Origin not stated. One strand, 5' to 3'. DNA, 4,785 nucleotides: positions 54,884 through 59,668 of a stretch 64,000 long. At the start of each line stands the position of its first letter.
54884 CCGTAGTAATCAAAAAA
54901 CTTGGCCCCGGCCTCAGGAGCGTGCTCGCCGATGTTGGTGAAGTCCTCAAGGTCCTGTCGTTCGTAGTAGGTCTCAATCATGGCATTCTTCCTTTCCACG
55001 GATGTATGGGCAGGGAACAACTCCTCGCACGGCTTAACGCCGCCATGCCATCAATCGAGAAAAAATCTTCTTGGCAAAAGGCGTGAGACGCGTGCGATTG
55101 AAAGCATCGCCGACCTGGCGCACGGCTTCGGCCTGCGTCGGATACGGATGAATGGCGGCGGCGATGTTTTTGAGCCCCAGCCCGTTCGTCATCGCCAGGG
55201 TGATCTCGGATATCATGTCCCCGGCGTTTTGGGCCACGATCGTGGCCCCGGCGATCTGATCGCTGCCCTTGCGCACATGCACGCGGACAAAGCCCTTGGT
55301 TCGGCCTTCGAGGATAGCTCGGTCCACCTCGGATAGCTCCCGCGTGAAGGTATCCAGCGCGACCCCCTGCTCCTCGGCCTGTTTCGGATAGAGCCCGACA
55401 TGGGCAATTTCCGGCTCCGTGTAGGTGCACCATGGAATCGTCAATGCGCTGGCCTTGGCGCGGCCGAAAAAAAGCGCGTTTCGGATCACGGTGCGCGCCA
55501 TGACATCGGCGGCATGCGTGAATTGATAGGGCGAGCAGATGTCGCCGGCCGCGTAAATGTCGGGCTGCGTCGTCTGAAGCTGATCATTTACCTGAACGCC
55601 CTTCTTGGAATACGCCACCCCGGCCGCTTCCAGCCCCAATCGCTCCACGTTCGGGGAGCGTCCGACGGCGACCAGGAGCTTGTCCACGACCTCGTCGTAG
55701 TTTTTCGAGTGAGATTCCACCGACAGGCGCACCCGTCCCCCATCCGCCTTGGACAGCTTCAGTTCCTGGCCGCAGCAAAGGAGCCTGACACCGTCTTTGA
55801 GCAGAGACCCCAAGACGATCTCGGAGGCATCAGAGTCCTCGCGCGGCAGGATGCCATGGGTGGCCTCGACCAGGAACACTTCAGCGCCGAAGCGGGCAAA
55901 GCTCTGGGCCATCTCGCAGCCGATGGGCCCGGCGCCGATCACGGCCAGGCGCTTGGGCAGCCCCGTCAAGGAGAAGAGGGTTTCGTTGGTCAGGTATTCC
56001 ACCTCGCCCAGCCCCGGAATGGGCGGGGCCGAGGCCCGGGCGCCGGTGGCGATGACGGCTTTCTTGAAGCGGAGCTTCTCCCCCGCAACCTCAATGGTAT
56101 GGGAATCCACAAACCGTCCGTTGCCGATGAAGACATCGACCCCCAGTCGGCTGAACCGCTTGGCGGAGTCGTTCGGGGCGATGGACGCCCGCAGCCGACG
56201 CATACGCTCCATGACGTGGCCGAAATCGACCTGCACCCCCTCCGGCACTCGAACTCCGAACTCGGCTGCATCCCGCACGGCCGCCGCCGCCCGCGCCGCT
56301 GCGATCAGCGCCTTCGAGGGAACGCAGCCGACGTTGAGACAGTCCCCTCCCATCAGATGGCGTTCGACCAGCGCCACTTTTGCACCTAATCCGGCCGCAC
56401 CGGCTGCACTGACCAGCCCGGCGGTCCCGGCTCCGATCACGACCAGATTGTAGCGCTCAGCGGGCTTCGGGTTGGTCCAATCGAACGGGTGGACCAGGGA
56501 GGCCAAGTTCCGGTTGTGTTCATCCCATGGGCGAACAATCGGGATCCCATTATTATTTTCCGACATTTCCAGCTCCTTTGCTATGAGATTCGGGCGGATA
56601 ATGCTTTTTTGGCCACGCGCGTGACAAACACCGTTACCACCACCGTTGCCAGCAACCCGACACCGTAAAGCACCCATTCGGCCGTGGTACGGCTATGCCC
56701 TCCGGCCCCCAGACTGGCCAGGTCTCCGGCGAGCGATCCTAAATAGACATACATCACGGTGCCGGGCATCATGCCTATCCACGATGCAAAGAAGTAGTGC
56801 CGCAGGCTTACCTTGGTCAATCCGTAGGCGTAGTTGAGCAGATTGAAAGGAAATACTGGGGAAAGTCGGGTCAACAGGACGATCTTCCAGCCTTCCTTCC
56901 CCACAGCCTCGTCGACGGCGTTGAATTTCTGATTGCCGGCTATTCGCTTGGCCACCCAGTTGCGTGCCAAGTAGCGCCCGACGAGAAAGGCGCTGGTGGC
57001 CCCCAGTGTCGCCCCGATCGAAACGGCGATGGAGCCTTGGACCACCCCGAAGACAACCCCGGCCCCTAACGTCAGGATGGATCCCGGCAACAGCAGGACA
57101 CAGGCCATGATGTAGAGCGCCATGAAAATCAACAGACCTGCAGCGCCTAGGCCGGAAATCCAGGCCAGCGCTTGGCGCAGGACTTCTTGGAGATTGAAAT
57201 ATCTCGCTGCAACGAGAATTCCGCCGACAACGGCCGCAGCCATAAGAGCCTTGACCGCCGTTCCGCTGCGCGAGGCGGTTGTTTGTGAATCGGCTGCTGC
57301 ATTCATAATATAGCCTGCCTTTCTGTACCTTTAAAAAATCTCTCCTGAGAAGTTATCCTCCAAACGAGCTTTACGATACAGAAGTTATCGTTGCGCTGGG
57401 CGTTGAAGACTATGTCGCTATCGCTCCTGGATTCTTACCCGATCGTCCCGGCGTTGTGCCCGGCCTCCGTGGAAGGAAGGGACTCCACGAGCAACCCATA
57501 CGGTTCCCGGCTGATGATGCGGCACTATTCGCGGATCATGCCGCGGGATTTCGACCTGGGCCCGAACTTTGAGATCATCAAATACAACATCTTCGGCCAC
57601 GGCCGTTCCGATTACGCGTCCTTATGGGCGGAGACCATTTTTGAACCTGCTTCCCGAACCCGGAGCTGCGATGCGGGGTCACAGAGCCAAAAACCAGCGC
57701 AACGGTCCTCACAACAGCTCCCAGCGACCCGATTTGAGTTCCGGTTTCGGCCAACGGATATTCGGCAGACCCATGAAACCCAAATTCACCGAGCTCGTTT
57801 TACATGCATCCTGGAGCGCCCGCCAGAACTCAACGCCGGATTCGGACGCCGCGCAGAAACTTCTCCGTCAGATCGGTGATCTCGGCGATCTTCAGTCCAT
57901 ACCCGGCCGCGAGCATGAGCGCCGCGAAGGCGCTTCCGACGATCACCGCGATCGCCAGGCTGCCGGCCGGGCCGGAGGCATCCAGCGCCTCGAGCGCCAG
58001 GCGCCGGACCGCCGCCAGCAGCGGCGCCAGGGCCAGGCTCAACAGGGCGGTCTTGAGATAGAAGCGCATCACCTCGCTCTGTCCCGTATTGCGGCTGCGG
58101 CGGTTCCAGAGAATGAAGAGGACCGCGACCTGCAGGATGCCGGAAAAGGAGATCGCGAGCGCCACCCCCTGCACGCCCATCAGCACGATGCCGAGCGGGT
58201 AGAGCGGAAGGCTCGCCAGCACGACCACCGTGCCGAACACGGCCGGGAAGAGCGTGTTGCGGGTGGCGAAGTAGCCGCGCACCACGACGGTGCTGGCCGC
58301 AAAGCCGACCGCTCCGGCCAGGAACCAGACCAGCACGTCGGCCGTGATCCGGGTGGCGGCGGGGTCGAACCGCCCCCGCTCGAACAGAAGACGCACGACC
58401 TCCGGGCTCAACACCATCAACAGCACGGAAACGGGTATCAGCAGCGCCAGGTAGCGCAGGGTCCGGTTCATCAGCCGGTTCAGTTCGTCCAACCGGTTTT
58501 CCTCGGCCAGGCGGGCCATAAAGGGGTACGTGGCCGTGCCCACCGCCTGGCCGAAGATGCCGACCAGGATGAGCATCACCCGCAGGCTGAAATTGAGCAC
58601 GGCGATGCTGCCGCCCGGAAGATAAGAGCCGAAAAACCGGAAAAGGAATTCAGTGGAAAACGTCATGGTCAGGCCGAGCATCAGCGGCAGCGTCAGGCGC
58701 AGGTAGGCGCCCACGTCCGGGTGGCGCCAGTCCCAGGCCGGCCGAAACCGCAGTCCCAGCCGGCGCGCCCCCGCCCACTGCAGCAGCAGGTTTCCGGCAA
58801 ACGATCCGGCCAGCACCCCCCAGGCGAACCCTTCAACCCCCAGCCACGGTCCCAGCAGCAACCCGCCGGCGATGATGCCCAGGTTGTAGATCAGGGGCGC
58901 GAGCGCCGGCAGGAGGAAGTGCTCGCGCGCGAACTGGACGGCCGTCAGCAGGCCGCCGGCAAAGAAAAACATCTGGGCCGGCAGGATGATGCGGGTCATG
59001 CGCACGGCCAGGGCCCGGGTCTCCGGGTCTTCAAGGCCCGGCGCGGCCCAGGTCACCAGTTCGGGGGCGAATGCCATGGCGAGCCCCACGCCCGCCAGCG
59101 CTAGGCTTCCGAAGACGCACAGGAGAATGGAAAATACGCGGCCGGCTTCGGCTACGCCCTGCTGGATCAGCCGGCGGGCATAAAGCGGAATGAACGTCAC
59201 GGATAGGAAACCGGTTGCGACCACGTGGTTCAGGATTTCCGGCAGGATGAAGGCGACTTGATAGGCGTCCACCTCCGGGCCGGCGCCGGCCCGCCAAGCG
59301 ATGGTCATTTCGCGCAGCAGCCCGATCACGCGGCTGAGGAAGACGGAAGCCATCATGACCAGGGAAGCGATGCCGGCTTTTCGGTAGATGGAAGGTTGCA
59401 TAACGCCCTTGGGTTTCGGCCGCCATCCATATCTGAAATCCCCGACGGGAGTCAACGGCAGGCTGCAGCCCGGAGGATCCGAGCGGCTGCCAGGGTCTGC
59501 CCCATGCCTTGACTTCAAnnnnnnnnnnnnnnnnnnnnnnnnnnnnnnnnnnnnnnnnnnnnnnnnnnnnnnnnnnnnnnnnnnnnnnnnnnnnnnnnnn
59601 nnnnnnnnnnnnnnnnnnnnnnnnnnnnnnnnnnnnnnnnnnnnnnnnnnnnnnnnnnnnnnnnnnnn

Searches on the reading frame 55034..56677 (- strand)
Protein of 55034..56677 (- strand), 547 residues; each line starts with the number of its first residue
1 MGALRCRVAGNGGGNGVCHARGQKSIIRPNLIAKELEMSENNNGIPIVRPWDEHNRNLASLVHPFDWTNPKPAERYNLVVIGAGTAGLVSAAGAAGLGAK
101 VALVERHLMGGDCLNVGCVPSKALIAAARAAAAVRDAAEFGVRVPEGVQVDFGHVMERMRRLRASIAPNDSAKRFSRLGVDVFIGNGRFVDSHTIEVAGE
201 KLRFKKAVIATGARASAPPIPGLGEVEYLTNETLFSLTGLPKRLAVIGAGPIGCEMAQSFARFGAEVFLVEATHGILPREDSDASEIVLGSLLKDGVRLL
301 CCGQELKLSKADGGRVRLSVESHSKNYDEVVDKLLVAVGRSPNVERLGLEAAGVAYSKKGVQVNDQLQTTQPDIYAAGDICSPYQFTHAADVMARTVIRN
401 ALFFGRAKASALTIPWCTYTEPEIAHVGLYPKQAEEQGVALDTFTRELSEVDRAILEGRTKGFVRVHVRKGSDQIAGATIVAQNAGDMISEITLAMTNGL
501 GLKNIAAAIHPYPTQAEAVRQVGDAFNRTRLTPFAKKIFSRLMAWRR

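Call 5: search_protein_families(library=pfam, proteins=[window:55034-56677:-], max_evalue=0.01)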
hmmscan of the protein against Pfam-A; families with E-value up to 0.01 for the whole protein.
window:55034-56677:- (547 aa): 17 families
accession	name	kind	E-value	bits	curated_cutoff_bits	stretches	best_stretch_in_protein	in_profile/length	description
PF07992.20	Pyr_redox_2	-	2.3e-60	204.9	26.1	1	76-390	1-287/291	Pyridine nucleotide-disulphide oxidoreductase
PF02852.28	Pyr_redox_dim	-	4.1e-28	98.2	25.3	1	414-521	1-108/110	Pyridine nucleotide-disulphide oxidoreductase, dimerisation domain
PF00070.33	Pyr_redox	-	1.2e-19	71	22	1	243-314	1-72/82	Pyridine nucleotide-disulphide oxidoreductase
PF01134.28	GIDA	-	1.2e-09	38.1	22.1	1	78-135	2-57/391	Glucose inhibited division protein A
PF13738.12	Pyr_redox_3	-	1.2e-06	28.4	30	1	193-378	114-305/305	Pyridine nucleotide-disulphide oxidoreductase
PF01262.27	AlaDh_PNT_C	-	1.4e-06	28.3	23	1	77-106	30-59/214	Alanine dehydrogenase/PNT, C-terminal domain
PF12831.13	FAD_oxidored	-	4.1e-06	26.8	27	1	78-111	2-36/416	FAD dependent oxidoreductase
PF03486.20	HI0933_like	-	1e-05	25.5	50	1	77-107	2-32/244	HI0933-like protein Rossmann domain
PF05834.18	Lycopene_cycl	-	1.3e-05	24.9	23.4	0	244-276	2-36/380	Lycopene cyclase protein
PF02737.24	3HCDH_N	-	1.6e-05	25.4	22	1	244-282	2-40/180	3-hydroxyacyl-CoA dehydrogenase, NAD binding domain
PF02826.25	2-Hacid_dh_C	-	3.4e-05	23.7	25.1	0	242-273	37-68/178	D-isomer specific 2-hydroxyacid dehydrogenase, NAD binding domain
PF13450.12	NAD_binding_8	-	6.7e-05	23.5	21.9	0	80-112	1-34/68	NAD(P)-binding Rossmann-like domain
PF00890.30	FAD_binding_2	-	0.0004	20.1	20.4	0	78-106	2-30/414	FAD binding domain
PF01946.23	Thi4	-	0.00056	19.6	26.2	1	77-162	19-103/235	Thi4 family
PF01494.25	FAD_binding_3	-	0.00073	19.3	22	0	245-273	5-33/349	FAD binding domain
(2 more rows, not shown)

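Call 6: search_protein_families(library=ncbifam, proteins=[window:55034-56677:-], max_evalue=0.01)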
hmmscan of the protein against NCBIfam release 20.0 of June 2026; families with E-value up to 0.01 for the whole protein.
window:55034-56677:- (547 aa): 96 families (the best 25 are shown)
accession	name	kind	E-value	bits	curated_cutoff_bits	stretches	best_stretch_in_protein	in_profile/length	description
NF004991.0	PRK06370.1-3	subfamily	3.4e-245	814.4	620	1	47-547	7-508/509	FAD-containing oxidoreductase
TIGR02053.1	MerA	equivalog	1.7e-116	390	454.45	1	76-528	1-455/465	mercury(II) reductase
TIGR01350.1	lipoamide_DH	equivalog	5.2e-108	361.7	408.8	1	76-523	2-451/461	dihydrolipoyl dehydrogenase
NF004992.0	PRK06370.1-4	equivalog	4.6e-95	318.7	629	1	74-519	3-448/459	FAD-containing oxidoreductase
NF004947.0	PRK06292.2-5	equivalog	4.8e-85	286.2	592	1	74-521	2-453/474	dihydrolipoyl dehydrogenase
NF004776.0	PRK06116.1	equivalog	7.8e-81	272.4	480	1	74-517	3-444/450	glutathione-disulfide reductase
NF004946.0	PRK06292.2-4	subfamily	7e-80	269.1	634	1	74-522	2-466/487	dihydrolipoyl dehydrogenase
NF004990.0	PRK06370.1-1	equivalog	1e-78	265.1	842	1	74-520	3-449/459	FAD-containing oxidoreductase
NF010311.1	PRK13748.1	subfamily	1.9e-78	264.7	600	1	72-528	94-550/560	mercury(II) reductase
NF004939.0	PRK06292.1-1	equivalog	2.2e-77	260.7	435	1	75-521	5-453/476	dihydrolipoyl dehydrogenase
NF004943.0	PRK06292.2-1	equivalog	3.5e-75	253.5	432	1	74-522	2-451/456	dihydrolipoyl dehydrogenase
NF005883.0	PRK07845.1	equivalog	3.6e-74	250.4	479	1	77-523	4-456/466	NAD(P)H-quinone dehydrogenase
NF005884.0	PRK07846.1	equivalog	3.8e-74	249.9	501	1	74-511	2-436/454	mycothione reductase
NF004945.0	PRK06292.2-3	equivalog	1.1e-73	248.8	494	1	74-519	2-445/457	dihydrolipoyl dehydrogenase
NF040477.1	chlor_oxi_RclA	equivalog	1.8e-71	241.1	740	1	75-521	3-435/441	reactive chlorine resistance oxidoreductase RclA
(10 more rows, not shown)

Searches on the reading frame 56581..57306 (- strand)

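Call 5: search_protein_families(library=pfam, proteins=[window:56581-57306:-], max_evalue=0.01)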
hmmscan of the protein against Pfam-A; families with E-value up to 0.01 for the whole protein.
window:56581-57306:- (241 aa): 1 family
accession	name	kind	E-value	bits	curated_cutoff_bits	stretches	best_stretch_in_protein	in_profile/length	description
PF09335.16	VTT_dom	-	3.7e-33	115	33.9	1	73-191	1-122/123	VTT domain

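Call 6: search_protein_families(library=ncbifam, proteins=[window:56581-57306:-], max_evalue=0.01)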
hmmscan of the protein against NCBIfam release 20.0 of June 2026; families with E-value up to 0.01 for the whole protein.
window:56581-57306:- (241 aa): 1 family
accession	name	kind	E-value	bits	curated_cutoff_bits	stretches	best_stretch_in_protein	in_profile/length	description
NF052604.1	UndecprPTUtpABac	equivalog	3.2e-08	33.9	250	1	39-196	1-160/198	undecaprenyl phosphate transporter UptA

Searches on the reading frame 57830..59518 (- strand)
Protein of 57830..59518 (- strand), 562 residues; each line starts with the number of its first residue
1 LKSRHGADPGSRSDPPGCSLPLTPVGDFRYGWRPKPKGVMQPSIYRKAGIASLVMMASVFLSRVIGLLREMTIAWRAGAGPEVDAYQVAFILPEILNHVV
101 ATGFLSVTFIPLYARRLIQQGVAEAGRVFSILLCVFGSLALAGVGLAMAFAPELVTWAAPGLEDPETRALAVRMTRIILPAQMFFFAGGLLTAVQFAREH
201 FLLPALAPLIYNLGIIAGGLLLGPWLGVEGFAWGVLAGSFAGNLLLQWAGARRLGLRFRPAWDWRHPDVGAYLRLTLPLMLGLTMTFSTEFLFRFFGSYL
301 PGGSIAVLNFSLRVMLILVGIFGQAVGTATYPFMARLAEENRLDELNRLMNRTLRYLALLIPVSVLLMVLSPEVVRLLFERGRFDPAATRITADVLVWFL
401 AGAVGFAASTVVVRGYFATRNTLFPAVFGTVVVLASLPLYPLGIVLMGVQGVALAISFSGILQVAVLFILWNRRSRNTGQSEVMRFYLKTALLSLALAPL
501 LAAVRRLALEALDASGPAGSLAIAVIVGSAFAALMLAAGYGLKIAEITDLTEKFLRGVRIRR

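Call 5: search_protein_families(library=pfam, proteins=[window:57830-59518:-], max_evalue=0.01)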
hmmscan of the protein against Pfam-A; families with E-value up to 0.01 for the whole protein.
window:57830-59518:- (562 aa): 1 family
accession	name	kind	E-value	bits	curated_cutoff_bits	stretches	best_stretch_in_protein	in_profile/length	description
PF03023.19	MurJ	-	7.2e-75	252.7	27.4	1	78-498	6-425/451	Lipid II flippase MurJ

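Call 6: search_protein_families(library=ncbifam, proteins=[window:57830-59518:-], max_evalue=0.01)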
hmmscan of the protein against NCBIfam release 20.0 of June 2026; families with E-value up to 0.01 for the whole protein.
window:57830-59518:- (562 aa): 1 family
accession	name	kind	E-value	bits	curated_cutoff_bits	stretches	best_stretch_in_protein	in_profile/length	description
TIGR01695.1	murJ_mviN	equivalog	2.4e-87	293.8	235.55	1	52-548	6-502/506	murein biosynthesis integral membrane protein MurJ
